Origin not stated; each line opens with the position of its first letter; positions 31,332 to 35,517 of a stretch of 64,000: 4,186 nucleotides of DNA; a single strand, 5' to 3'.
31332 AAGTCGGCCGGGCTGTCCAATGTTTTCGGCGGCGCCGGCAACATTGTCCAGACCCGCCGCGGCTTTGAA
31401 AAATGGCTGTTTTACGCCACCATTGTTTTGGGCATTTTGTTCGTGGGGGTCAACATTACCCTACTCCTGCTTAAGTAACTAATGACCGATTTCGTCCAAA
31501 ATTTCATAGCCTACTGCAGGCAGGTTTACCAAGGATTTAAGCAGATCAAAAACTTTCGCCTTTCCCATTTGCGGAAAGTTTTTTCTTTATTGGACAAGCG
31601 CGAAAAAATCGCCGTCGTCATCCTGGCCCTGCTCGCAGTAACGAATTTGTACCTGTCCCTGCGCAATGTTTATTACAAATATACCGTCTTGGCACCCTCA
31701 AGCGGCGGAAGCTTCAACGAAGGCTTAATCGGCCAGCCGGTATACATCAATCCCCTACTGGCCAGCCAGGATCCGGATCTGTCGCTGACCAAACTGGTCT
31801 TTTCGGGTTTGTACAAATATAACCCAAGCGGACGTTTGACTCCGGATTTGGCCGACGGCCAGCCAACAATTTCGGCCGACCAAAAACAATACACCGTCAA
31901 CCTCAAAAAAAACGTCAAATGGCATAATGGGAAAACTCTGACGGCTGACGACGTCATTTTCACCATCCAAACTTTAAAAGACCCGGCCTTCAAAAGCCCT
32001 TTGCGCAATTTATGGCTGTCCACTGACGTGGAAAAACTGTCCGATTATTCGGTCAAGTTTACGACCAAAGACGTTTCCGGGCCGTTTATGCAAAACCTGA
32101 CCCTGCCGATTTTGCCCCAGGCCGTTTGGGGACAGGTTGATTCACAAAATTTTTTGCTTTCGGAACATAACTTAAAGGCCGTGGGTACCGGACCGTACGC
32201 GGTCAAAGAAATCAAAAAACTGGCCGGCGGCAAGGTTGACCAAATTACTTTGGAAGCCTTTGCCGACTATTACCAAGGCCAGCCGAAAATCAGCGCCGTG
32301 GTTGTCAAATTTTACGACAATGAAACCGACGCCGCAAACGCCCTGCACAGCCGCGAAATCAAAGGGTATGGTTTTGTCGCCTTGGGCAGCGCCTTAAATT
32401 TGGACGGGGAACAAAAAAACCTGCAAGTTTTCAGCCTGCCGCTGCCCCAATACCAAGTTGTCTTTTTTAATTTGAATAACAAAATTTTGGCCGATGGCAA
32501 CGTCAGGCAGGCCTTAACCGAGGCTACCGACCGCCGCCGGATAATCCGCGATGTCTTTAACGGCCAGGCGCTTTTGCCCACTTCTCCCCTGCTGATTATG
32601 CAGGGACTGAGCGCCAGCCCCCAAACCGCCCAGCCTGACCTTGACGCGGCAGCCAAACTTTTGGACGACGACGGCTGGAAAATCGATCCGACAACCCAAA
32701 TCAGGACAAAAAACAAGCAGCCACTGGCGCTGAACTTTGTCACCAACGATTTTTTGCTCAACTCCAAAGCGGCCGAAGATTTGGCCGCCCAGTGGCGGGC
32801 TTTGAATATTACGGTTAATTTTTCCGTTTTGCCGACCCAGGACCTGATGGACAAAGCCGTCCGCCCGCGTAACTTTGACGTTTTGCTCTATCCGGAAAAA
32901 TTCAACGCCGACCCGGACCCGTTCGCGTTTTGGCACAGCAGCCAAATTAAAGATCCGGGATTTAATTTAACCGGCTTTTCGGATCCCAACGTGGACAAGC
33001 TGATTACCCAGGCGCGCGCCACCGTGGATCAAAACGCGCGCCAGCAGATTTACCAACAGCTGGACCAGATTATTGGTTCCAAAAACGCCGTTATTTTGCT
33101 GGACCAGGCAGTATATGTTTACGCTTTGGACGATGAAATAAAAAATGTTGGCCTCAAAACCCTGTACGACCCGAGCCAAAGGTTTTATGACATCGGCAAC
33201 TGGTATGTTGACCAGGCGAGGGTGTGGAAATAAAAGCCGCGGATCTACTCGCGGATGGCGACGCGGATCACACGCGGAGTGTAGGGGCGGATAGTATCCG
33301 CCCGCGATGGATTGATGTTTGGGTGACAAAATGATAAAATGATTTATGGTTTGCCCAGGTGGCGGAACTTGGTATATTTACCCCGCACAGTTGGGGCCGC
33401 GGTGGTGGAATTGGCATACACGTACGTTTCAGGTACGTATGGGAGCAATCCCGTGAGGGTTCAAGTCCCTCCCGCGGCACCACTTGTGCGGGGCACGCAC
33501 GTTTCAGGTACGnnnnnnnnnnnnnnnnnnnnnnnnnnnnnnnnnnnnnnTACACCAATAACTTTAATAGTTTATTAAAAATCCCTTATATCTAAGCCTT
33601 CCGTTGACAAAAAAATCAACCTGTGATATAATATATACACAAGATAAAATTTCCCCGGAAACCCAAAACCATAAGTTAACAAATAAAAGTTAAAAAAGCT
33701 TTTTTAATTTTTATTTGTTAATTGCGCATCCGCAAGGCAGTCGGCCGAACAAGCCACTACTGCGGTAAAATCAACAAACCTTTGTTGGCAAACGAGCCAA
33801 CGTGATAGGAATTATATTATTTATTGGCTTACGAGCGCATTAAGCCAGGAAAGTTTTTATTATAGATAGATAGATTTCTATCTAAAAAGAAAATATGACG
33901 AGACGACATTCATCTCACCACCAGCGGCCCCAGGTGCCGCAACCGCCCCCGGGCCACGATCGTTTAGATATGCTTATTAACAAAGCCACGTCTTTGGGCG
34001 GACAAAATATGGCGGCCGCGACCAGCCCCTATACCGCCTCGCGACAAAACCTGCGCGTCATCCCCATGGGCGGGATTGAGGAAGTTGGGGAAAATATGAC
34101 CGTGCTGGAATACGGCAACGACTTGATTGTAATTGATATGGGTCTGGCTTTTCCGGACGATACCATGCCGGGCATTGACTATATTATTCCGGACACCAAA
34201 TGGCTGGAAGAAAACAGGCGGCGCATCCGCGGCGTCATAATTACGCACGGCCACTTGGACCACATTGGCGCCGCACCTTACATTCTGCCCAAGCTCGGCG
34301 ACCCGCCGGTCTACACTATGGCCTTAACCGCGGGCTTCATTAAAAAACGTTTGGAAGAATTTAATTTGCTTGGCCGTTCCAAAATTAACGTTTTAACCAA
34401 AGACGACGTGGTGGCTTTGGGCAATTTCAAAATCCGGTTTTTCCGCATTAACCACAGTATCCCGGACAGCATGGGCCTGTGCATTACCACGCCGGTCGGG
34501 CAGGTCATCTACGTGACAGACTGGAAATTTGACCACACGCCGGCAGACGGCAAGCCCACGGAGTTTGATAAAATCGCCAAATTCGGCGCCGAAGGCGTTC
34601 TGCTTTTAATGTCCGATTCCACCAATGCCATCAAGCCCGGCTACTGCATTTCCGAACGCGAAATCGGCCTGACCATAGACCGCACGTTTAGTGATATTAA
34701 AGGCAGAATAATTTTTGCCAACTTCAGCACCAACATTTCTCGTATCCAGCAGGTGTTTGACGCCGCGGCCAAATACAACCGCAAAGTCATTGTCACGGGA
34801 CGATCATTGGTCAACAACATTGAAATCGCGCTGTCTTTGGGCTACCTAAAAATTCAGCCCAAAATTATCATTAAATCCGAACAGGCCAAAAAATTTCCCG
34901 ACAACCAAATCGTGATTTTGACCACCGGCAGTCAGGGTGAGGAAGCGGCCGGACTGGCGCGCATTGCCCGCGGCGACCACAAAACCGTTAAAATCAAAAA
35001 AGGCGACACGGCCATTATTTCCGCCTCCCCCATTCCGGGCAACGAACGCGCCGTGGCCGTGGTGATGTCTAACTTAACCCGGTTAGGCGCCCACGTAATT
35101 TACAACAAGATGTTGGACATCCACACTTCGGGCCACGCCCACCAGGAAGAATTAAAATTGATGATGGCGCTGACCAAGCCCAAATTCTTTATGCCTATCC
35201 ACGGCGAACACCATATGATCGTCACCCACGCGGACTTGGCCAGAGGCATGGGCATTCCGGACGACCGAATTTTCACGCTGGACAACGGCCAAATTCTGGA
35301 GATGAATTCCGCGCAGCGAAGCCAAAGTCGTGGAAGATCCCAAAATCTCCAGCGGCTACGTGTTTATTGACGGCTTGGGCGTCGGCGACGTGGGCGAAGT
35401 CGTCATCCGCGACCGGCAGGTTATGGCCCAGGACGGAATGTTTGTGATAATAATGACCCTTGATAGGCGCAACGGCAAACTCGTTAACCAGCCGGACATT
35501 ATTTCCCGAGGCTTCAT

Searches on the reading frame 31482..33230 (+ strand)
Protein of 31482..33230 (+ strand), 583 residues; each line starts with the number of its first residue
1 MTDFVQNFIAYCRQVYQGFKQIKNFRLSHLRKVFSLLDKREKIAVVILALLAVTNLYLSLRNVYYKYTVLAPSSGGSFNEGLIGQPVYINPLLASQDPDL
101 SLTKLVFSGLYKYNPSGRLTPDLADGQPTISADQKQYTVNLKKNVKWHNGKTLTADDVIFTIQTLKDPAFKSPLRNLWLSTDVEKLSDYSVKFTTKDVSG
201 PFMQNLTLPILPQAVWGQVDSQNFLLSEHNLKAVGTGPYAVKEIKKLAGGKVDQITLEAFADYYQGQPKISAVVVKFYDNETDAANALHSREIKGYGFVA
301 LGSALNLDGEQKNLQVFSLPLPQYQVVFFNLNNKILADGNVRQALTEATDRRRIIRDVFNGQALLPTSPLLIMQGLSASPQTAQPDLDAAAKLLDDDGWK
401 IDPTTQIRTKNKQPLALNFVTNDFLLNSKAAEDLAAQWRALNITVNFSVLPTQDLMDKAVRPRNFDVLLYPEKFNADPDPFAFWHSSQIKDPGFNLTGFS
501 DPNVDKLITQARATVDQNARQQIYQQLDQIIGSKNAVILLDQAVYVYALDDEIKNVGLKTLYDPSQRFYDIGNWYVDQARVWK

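Call 103: search_protein_families(library=pfam, proteins=[window:31482-33230:+], max_evalue=0.00001)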
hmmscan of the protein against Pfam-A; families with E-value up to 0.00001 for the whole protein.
window:31482-33230:+ (583 aa): 1 family
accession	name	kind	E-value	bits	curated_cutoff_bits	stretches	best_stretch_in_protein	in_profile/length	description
PF00496.27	SBP_bac_5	-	1.9e-66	225.1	32.4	1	119-485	2-358/368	Bacterial extracellular solute-binding proteins, family 5 Middle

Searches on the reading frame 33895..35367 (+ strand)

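Call 77: search_protein_families(library=pfam, proteins=[window:33895-35367:+], max_evalue=0.001)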
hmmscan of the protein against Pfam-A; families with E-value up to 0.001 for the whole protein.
window:33895-35367:+ (491 aa): 4 families
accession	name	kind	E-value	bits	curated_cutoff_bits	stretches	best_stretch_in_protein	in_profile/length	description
PF22505.1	RNase_J_b_CASP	-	3.9e-47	159.6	27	1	269-394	1-126/126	Ribonuclease J, beta-CASP domain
PF00753.33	Lactamase_B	-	8.4e-14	52.4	22.7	1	64-212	4-152/196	Metallo-beta-lactamase superfamily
PF12706.13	Lactamase_B_2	-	4.8e-10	39.8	27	1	105-211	25-144/200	Beta-lactamase superfamily domain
PF07521.17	RMMBL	-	2.7e-08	34.1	21.6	1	408-454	10-58/63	Zn-dependent metallo-hydrolase RNA specificity domain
